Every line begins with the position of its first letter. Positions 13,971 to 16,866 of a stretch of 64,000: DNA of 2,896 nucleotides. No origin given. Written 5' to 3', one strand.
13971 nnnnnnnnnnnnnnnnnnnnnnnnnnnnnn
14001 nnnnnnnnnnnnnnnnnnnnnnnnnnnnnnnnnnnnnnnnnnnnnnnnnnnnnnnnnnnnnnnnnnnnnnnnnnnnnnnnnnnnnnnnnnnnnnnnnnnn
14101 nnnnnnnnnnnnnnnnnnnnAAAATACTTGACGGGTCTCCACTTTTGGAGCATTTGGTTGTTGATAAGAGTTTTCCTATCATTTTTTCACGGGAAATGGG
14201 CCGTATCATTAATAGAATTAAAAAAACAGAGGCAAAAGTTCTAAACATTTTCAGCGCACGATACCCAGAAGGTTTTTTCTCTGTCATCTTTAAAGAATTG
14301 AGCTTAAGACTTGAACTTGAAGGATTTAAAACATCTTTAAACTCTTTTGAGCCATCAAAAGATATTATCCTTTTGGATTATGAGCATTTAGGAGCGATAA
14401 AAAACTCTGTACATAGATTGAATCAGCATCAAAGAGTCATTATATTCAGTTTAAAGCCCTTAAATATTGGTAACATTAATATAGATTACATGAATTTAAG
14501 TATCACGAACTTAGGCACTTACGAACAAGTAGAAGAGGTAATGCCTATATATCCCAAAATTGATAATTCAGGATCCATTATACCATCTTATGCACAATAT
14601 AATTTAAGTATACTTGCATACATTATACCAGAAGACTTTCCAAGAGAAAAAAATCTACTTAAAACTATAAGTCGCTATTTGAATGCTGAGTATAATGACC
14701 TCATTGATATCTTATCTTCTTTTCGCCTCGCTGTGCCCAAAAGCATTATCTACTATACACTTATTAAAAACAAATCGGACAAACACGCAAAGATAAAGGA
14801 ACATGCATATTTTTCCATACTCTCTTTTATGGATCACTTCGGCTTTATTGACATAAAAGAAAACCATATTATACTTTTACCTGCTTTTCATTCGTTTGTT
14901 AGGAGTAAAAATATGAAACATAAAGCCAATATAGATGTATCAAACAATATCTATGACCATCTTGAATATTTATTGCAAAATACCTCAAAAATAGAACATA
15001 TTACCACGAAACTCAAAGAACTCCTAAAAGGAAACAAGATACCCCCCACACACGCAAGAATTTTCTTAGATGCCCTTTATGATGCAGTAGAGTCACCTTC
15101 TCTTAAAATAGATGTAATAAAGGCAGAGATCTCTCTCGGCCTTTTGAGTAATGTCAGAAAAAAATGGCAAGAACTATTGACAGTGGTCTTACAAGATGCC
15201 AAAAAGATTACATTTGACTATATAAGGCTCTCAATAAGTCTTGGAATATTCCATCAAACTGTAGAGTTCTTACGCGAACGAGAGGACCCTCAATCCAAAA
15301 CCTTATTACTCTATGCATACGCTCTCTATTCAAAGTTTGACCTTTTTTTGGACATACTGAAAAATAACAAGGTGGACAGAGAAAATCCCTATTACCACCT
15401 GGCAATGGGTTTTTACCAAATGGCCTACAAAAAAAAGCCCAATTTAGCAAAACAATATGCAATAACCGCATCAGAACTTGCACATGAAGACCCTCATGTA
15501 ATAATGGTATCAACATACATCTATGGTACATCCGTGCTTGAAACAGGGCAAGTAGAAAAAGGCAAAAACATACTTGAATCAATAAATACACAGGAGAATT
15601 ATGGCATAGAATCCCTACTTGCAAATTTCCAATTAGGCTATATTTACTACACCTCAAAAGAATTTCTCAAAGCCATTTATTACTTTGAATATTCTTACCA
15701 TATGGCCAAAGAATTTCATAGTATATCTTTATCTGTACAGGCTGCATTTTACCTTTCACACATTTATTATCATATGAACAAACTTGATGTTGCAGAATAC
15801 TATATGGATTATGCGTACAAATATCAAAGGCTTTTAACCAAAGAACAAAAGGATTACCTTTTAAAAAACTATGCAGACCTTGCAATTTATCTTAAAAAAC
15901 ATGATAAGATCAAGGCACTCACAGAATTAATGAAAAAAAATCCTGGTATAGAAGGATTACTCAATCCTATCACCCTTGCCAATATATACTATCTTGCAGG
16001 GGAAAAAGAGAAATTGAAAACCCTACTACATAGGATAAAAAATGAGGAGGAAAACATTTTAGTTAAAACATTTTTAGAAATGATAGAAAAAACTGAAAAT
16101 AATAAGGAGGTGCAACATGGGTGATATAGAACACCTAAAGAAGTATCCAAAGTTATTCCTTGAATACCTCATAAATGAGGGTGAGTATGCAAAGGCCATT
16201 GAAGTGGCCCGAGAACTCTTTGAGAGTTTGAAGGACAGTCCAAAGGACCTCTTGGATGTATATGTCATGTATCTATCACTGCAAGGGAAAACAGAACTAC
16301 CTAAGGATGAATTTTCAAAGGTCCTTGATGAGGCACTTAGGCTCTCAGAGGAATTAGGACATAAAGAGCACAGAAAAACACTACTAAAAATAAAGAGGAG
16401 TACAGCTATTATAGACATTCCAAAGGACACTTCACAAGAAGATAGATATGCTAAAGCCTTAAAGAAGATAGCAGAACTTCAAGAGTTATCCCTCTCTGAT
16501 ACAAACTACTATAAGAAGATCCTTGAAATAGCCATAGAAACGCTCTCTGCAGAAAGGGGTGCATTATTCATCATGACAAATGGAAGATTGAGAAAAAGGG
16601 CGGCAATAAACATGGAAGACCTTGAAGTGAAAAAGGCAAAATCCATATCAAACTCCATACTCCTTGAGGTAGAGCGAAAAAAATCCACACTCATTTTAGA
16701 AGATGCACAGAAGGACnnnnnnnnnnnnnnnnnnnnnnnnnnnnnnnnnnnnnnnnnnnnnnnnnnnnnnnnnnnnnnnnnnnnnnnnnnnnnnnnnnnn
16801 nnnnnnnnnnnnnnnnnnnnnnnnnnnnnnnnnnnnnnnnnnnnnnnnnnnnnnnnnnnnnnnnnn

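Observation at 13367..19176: Candidate kinase-gated sigma54 relay controlling a c-di-NMP phosphodiesterase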

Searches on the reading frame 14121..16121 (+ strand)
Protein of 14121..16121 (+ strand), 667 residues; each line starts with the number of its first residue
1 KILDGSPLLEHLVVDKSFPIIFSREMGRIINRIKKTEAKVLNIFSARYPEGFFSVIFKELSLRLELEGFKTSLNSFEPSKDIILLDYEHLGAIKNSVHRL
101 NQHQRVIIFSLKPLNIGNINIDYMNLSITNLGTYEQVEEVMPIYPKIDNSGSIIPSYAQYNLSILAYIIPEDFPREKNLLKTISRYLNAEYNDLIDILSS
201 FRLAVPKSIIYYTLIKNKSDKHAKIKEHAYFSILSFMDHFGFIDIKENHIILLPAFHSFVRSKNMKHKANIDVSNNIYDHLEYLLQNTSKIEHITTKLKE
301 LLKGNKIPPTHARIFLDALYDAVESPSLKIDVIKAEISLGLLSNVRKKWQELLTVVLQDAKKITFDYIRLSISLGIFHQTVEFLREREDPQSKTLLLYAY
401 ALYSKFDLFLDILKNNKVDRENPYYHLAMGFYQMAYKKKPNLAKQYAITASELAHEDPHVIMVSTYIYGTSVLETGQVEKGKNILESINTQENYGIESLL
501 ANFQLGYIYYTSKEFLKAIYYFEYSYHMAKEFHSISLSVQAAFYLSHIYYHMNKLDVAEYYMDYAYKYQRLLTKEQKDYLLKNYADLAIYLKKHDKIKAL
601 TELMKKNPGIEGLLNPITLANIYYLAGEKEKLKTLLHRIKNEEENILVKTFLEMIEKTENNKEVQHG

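Call 51: search_protein_representatives(protein=window:14121-16121:+)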
Query: 667 residues. Proteins with E-value up to 0.001 (for the whole library): 4; up to 1e-10: 3; up to 1e-30: 3. The best 4 are listed.
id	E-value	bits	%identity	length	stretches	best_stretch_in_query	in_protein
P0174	4.5e-177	607.2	45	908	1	2-666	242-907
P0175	4.0e-89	316.7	32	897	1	4-656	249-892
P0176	5.0e-80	286.7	31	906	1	9-646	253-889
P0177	1.1e-04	37.8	29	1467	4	499-561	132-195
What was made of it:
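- Tried and rejected: Only three homologues at E below 1e-10 among 1.84 billion representatives (call 51).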

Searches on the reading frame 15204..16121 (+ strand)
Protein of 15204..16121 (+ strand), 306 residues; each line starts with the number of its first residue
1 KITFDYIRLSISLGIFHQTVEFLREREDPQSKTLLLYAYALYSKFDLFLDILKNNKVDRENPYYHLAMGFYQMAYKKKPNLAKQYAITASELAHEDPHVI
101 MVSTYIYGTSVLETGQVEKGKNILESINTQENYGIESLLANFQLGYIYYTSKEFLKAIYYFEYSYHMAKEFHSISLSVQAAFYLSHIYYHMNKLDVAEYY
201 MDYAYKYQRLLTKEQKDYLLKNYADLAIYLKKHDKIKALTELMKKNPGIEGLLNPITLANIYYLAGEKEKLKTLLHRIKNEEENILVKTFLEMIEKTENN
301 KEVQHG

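Call 54: search_protein_families(library=pfam, proteins=[window:15204-16121:+], max_evalue=1)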
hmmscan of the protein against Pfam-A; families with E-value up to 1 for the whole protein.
window:15204-16121:+ (306 aa): 2 families
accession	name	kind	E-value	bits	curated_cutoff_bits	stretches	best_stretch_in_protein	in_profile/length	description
PF17874.7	TPR_MalT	-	3.3e-06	27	45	1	75-224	13-165/336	MalT-like TPR region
PF07719.23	TPR_2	-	0.2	12.3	27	1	140-163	3-26/34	Tetratricopeptide repeat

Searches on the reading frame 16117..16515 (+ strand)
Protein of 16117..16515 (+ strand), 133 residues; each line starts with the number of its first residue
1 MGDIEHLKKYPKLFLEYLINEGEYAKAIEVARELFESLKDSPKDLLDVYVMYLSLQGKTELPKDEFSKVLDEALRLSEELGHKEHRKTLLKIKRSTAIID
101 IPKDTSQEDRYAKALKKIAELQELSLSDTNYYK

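Call 54: search_protein_families(library=pfam, proteins=[window:16117-16515:+], max_evalue=1)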
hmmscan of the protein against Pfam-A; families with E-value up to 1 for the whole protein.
window:16117-16515:+ (133 aa): 3 families
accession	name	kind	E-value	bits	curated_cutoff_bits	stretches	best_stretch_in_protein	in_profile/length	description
PF13428.12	TPR_14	-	0.023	15.8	23.5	1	15-43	8-36/44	Tetratricopeptide repeat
PF17301.7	LpqV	-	0.033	14.8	25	1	21-56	42-77/113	Putative lipoprotein LpqV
PF10550.14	Toxin_36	-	0.23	12.8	25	0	22-33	3-14/17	Conantokin toxin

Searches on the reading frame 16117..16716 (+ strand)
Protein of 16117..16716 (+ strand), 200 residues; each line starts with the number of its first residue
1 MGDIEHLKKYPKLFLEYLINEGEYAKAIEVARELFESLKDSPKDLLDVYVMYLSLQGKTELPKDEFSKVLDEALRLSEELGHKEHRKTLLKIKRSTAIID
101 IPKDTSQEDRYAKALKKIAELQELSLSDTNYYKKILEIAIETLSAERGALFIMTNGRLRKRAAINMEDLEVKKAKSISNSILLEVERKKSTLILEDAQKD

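Call 72: find_related_loci(query=A10, collection=metagenome_contigs, flank=5000)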
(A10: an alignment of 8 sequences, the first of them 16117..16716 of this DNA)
Query A10 (200 aa) in metagenome_contigs; peptide patterns used: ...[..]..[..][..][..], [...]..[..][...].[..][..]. (x = any residue, [..] = any of these).
202 stretches matched a pattern; 2 encode a relative of the query (tblastn E <= 1e-3); 2 distinct loci.
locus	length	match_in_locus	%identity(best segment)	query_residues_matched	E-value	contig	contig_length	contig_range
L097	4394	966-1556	98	1-200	2e-126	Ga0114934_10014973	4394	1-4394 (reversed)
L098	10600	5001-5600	78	1-200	8e-105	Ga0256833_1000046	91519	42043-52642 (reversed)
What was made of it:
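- Tried and rejected: Only two loci, both already known lineages (call 72).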
